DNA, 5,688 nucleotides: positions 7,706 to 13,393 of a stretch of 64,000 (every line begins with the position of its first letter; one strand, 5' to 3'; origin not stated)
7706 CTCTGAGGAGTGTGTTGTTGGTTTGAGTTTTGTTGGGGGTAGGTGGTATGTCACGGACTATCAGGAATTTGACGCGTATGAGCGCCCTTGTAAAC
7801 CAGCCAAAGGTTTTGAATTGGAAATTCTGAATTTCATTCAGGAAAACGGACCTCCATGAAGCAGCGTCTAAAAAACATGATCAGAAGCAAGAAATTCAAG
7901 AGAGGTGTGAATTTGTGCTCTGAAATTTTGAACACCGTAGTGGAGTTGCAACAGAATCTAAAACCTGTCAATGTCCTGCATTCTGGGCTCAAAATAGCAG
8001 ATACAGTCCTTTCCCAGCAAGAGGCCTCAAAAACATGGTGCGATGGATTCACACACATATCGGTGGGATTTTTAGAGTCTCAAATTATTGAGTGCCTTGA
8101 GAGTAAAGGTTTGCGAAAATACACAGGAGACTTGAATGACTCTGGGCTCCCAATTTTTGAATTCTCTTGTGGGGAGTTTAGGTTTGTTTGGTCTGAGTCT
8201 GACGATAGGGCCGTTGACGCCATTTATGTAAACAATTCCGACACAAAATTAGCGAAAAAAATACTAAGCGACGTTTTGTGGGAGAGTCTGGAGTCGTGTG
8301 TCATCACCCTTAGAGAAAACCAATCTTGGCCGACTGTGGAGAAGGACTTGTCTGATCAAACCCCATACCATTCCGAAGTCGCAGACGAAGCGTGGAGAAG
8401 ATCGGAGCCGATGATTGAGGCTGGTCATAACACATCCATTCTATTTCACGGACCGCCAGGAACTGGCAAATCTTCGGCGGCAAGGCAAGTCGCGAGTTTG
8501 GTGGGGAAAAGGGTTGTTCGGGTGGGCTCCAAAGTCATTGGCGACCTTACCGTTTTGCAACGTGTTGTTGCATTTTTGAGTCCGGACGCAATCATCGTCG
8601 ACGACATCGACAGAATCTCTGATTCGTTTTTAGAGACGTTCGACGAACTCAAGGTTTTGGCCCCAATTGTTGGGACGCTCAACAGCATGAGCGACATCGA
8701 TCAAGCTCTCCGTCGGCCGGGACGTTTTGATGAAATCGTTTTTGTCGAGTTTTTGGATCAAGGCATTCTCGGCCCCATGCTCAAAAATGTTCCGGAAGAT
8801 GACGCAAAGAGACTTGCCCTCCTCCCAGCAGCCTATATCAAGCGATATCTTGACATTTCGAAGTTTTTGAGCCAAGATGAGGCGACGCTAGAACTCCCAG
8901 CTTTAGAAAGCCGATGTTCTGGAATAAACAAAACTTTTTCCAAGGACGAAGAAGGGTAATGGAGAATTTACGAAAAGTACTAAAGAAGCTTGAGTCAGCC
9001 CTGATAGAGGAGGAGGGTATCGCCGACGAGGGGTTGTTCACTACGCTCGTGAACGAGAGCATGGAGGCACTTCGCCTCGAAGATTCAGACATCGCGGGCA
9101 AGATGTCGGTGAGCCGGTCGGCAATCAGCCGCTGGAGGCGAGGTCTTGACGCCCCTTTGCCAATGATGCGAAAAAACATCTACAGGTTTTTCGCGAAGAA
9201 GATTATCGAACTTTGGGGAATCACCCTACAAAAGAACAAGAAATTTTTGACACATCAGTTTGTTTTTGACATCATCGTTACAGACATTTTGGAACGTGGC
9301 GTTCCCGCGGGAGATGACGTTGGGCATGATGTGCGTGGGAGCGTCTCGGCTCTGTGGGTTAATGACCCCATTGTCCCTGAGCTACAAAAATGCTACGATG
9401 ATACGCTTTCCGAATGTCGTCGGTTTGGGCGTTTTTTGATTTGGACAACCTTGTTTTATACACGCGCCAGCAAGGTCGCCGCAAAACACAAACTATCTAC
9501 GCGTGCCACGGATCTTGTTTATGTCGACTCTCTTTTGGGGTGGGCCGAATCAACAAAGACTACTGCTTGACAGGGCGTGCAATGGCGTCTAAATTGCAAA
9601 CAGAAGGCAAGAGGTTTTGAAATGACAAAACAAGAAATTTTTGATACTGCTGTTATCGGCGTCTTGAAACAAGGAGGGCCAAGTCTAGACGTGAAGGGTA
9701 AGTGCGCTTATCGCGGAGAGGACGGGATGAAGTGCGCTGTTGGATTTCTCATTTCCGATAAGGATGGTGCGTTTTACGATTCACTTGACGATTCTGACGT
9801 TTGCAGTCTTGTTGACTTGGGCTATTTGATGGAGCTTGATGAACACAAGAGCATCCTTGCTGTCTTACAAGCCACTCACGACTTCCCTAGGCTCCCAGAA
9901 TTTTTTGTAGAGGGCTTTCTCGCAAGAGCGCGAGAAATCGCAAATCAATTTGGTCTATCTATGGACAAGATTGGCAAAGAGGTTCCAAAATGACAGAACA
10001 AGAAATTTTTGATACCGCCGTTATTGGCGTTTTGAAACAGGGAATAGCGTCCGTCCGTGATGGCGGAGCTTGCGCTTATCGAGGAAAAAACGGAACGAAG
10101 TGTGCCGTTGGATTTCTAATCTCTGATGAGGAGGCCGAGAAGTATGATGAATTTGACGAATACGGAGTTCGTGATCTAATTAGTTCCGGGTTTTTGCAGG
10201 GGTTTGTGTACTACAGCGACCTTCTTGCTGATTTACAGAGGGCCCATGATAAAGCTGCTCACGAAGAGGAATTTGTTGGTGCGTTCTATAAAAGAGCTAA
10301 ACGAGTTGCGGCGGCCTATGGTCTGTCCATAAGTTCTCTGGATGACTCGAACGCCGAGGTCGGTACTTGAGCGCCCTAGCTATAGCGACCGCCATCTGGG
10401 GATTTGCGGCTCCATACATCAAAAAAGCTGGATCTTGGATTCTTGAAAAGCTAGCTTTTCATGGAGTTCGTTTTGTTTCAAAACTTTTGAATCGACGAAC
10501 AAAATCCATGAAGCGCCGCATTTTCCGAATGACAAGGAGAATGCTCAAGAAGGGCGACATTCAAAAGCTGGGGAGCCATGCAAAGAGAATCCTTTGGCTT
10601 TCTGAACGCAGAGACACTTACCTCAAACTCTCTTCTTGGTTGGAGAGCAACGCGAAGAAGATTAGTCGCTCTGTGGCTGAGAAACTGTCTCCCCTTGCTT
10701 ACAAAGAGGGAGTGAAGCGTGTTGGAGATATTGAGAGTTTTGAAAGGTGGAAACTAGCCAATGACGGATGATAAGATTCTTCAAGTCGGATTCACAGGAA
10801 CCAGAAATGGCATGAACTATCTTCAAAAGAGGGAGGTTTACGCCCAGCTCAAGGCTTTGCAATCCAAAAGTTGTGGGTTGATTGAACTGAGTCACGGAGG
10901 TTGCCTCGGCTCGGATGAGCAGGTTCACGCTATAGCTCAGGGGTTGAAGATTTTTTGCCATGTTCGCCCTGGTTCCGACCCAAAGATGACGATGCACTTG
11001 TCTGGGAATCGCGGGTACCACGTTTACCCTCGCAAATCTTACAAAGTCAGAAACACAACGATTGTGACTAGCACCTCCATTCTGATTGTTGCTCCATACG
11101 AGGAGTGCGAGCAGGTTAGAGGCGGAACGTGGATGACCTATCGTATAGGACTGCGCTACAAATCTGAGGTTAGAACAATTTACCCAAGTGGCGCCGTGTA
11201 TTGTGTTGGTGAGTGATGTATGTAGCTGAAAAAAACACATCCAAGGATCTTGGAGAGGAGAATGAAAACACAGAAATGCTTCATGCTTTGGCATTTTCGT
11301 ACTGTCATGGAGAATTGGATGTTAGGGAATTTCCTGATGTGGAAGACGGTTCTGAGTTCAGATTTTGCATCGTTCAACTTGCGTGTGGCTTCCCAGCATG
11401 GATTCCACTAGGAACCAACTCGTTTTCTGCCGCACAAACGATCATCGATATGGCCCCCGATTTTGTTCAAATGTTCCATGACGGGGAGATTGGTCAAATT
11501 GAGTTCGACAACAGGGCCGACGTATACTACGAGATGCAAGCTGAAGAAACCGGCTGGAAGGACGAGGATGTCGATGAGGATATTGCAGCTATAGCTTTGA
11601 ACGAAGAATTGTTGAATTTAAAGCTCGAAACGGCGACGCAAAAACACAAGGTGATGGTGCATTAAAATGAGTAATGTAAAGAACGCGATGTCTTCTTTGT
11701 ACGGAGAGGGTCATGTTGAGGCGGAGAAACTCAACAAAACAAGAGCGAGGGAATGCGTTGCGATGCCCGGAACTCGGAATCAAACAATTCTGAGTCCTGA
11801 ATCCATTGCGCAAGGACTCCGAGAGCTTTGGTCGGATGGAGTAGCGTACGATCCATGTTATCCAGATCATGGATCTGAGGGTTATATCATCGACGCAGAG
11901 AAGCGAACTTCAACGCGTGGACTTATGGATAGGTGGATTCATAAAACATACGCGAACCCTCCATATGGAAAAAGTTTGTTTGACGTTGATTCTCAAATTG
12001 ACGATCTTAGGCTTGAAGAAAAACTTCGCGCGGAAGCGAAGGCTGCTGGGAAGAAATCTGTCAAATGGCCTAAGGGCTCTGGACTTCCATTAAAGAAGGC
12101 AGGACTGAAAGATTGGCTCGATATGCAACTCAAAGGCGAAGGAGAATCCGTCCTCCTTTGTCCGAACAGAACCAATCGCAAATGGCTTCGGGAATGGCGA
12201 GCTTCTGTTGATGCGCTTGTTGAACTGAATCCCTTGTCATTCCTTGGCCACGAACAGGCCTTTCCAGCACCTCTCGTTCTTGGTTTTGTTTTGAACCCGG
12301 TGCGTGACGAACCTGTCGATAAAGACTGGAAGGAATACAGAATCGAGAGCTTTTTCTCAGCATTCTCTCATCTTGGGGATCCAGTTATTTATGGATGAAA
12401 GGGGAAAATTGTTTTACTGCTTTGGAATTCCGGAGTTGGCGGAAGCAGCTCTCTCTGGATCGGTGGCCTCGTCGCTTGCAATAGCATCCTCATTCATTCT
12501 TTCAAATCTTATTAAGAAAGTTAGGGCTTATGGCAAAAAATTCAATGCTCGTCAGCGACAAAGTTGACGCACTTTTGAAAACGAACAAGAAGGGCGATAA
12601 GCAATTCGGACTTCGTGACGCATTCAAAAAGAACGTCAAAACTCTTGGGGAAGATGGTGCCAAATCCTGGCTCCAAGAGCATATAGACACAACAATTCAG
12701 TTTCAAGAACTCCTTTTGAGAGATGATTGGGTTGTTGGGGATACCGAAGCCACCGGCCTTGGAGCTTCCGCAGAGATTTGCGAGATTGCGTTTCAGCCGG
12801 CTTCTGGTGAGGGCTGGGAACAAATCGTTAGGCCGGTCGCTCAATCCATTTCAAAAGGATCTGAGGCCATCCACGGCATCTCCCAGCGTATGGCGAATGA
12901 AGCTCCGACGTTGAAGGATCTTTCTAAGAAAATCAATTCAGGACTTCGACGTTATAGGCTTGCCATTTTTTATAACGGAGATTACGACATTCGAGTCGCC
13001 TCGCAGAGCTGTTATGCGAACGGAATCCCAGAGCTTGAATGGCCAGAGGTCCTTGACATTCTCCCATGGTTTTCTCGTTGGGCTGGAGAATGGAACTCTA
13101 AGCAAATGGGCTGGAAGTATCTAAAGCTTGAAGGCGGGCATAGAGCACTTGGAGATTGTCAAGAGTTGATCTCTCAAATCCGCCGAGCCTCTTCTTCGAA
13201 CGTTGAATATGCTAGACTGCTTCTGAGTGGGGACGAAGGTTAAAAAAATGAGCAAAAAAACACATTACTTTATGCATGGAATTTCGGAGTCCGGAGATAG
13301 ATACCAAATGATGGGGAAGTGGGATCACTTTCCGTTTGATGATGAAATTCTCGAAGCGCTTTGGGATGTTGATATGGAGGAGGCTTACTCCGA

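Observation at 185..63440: Strand-skewed, roughly 20-fold over-represented octamer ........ (complement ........, Chi-like)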

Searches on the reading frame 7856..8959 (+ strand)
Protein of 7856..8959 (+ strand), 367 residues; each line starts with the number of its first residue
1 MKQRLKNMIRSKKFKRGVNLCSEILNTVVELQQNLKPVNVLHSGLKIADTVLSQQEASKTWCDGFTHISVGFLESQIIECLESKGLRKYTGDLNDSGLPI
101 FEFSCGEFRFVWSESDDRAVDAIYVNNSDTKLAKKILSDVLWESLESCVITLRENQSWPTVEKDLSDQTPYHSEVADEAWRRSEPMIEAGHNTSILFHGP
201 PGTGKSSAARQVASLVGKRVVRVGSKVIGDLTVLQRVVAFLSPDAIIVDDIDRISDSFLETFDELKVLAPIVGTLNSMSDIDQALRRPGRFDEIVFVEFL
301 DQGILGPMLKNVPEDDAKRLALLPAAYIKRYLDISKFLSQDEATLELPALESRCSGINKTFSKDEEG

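Call 30: search_protein_families(library=pfam, proteins=[window:7856-8959:+], max_evalue=0.001)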
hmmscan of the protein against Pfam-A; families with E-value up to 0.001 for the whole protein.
window:7856-8959:+ (367 aa): 5 families
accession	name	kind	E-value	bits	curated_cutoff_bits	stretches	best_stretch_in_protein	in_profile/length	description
PF00004.35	AAA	-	2.1e-13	51.3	21.2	1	195-298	1-130/131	ATPase family associated with various cellular activities (AAA)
PF13401.12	AAA_22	-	0.00011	22.9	27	0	191-223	4-39/130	AAA domain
PF00910.28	RNA_helicase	-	0.00049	21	21.5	0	195-265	1-74/105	RNA helicase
PF13191.12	AAA_16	-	0.00056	20.9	32.6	0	190-219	22-52/167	AAA ATPase domain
PF07728.20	AAA_5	-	0.00097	19.6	22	0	195-221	2-29/139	AAA domain (dynein-related subfamily)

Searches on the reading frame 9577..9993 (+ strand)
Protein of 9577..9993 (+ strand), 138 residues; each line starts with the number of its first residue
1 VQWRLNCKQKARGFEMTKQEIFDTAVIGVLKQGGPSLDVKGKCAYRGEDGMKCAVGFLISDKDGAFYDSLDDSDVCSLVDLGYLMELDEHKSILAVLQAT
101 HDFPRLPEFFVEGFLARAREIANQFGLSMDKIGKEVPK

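Call 65: search_protein_families(library=phrogs, proteins=[window:9577-9993:+], max_evalue=0.001)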
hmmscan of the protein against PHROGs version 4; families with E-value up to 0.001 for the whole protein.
window:9577-9993:+ (138 aa): 2 families
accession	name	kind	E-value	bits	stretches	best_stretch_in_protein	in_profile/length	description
phrog_17693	-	unknown function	7.3e-17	62.6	1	15-132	11-132/259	-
phrog_38685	-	unknown function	7.8e-06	27.1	1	41-102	31-90/122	-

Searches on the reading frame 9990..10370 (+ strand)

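Call 65: search_protein_families(library=phrogs, proteins=[window:9990-10370:+], max_evalue=0.001)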
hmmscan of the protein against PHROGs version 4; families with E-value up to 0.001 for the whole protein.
window:9990-10370:+ (126 aa): 2 families
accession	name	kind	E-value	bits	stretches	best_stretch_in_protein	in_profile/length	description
phrog_17693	-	unknown function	6.7e-21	75.8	1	1-119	12-134/259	-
phrog_38685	-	unknown function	2.9e-08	34.9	1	23-92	28-95/122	-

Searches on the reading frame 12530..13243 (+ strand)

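Call 30: search_protein_families(library=pfam, proteins=[window:12530-13243:+], max_evalue=0.001)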
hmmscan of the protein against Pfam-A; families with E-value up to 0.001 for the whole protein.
window:12530-13243:+ (237 aa): 1 family
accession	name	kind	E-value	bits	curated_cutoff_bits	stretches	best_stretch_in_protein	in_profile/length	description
PF00929.31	RNase_T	-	1.9e-10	42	24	1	68-214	1-161/164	Exonuclease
